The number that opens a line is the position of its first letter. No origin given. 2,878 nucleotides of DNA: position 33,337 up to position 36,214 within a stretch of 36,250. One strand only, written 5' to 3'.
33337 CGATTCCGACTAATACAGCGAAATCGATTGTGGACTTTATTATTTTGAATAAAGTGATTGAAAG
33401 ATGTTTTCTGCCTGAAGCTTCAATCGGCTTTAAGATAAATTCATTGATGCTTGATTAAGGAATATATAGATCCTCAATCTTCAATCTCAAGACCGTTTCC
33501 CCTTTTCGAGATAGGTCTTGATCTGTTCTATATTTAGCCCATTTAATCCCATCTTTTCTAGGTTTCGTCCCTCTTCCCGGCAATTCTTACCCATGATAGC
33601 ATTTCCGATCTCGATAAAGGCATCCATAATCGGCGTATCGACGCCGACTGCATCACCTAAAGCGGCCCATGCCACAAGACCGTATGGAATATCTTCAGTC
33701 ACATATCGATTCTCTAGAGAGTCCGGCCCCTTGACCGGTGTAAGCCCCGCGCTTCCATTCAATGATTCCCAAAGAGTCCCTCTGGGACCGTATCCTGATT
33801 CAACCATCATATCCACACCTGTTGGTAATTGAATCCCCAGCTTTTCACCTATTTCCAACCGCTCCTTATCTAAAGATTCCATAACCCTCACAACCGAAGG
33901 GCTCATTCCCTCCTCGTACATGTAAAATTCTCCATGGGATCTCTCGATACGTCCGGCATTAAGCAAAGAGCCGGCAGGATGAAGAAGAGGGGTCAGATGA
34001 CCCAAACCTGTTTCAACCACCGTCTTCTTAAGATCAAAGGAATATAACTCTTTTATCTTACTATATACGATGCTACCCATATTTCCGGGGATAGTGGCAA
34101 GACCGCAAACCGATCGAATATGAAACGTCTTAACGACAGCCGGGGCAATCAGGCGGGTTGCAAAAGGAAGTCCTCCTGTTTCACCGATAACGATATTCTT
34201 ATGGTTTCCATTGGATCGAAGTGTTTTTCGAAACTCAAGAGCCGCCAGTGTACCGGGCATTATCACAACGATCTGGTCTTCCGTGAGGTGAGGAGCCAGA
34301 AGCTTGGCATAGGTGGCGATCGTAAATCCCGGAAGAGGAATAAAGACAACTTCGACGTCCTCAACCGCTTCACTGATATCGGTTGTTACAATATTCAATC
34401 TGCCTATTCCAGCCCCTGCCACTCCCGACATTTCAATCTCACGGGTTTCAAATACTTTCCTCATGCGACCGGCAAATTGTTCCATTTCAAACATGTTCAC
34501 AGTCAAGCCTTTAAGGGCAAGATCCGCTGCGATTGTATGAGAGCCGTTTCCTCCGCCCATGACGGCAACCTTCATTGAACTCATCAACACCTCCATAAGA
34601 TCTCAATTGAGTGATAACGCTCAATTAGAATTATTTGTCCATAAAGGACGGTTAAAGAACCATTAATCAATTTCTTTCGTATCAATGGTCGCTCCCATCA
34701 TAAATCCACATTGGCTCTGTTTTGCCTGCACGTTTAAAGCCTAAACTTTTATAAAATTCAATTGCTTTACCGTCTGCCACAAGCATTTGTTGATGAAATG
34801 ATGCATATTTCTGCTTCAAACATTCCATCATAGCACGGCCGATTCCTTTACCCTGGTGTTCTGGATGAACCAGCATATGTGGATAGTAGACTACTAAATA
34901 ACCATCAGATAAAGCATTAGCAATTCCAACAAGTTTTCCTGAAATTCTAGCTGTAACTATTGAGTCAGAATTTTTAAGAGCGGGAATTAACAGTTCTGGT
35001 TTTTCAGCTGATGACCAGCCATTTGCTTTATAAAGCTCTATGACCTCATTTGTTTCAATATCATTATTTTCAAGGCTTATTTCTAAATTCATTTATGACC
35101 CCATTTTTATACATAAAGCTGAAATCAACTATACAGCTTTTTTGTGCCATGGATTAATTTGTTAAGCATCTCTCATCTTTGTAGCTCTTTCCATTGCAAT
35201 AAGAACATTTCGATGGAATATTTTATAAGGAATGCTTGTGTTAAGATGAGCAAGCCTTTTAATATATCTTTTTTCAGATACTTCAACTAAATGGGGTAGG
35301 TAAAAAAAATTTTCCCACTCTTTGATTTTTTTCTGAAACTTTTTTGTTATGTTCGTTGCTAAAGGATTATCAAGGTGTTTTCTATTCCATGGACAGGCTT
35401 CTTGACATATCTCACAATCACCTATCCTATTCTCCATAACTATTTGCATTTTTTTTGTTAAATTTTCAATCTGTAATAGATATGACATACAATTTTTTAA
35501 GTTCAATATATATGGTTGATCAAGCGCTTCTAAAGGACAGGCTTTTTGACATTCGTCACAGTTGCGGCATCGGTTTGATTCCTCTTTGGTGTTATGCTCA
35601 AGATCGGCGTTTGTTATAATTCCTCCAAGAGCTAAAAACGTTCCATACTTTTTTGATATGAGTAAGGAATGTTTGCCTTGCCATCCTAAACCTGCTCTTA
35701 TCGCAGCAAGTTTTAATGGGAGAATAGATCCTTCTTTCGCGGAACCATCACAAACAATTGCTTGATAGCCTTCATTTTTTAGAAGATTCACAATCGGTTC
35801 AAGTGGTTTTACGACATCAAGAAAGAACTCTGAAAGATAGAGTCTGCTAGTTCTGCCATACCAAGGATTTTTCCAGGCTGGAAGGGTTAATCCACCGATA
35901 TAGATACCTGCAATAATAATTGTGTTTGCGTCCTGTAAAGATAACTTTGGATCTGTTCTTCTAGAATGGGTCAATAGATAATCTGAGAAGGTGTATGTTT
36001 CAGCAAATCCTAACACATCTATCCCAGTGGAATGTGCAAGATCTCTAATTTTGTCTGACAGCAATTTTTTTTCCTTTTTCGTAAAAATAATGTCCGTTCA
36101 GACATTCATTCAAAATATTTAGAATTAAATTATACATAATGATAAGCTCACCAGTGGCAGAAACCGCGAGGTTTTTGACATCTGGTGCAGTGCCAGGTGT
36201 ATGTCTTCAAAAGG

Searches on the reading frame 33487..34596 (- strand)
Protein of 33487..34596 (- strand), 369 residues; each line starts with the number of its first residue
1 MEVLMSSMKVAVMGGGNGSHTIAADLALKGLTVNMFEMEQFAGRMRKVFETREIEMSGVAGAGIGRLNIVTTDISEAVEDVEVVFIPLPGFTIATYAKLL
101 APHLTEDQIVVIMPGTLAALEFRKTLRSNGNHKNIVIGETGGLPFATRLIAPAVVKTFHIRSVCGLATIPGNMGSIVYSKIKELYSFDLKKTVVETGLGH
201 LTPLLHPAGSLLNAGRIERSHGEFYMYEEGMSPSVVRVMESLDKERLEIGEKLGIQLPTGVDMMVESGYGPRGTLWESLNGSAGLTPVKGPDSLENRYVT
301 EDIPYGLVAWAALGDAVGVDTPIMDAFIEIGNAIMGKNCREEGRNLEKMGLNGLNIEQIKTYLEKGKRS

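Call 10: search_protein_families(library=pfam, proteins=[window:33487-34596:-], max_evalue=0.00001)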
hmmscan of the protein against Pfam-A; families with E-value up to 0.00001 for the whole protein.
window:33487-34596:- (369 aa): 2 families
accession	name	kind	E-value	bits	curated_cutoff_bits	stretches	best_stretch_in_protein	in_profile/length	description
PF02317.23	Octopine_DH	-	2.7e-42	144.8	30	1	191-335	3-150/150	NAD/NADP octopine/nopaline dehydrogenase, alpha-helical domain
PF01210.29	NAD_Gly3P_dh_N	-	1.7e-06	28.5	23.1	1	9-113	1-102/158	NAD-dependent glycerol-3-phosphate dehydrogenase N-terminus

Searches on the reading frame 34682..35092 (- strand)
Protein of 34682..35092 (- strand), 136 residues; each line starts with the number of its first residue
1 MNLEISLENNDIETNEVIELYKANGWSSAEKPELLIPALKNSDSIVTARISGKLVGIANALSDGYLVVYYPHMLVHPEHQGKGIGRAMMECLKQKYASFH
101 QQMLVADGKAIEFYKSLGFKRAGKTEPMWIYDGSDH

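Call 10: search_protein_families(library=pfam, proteins=[window:34682-35092:-], max_evalue=0.00001)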
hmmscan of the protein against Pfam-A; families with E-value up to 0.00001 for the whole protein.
window:34682-35092:- (136 aa): 3 families
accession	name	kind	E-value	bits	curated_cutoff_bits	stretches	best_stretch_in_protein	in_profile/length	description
PF13508.13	Acetyltransf_7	-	5.4e-15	56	27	1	44-120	4-83/84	Acetyltransferase (GNAT) domain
PF00583.31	Acetyltransf_1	-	3.7e-12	47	20.7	1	24-119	14-116/116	Acetyltransferase (GNAT) family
PF13673.13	Acetyltransf_10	-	2.7e-11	44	23.6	1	41-124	29-112/128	Acetyltransferase (GNAT) domain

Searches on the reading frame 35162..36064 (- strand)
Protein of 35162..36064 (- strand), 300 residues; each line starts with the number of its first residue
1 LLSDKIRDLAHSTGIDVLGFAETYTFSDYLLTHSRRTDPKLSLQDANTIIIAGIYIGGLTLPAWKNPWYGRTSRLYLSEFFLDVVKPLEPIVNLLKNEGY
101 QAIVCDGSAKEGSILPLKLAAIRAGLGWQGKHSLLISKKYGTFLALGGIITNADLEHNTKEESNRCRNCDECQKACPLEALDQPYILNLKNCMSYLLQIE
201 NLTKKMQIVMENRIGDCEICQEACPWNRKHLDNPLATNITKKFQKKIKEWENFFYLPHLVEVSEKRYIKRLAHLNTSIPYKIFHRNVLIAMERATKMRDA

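Call 10: search_protein_families(library=pfam, proteins=[window:35162-36064:-], max_evalue=0.00001)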
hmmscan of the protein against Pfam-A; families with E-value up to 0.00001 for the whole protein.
window:35162-36064:- (300 aa): 1 family
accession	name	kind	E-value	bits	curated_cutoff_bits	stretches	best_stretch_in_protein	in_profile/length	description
PF13484.11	Fer4_16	-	6.8e-12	46.4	30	1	165-227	1-66/66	4Fe-4S double cluster binding domain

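Call 81: find_encoding_contigs(protein=window:35162-36064:-, flank=10000, max_places=2)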
Protein window:35162-36064:- (300 aa): 7 contigs read that carry it; 2 places shown.
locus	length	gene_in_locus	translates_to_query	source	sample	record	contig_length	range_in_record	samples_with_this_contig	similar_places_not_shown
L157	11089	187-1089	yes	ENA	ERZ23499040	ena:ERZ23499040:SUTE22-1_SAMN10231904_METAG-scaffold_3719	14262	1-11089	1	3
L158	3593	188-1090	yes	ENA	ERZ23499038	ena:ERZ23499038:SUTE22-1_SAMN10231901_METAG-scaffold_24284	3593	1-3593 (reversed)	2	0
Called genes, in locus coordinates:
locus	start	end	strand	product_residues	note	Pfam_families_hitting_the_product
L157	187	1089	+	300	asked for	PF13484:Fer4_16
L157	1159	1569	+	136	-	PF00583:Acetyltransf_1, PF13673:Acetyltransf_10, PF13508:Acetyltransf_7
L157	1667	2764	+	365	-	PF01210:NAD_Gly3P_dh_N (weak), PF02317:Octopine_DH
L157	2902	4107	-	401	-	PF04015:DUF362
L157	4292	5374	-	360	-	PF02812:ELFV_dehydrog_N, PF00208:ELFV_dehydrog, PF00670:AdoHcyase_NAD (weak), PF02826:2-Hacid_dh_C (weak), PF00208:ELFV_dehydrog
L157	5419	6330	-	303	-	PF02775:TPP_enzyme_C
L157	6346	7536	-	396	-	PF01855:POR_N, PF02780:Transketolase_C (weak), PF17147:PFOR_II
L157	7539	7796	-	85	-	PF25160:LdpA_Fe-S-bd (faint), PF00037:Fer4, PF12797:Fer4_2 (weak), PF12837:Fer4_6 (weak), PF13237:Fer4_10, PF14697:Fer4_21 (weak), PF12838:Fer4_7 (weak), PF13187:Fer4_9 (weak)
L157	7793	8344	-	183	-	PF01558:POR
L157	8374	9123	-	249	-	PF09339:HTH_IclR, PF01614:IclR_C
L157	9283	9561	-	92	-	PF06865:Ppnp, PF07883:Cupin_2 (faint)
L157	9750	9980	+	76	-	PF04014:MazE_antitoxin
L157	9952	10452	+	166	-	-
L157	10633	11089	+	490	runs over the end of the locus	PF06253:MTTB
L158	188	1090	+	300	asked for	PF13484:Fer4_16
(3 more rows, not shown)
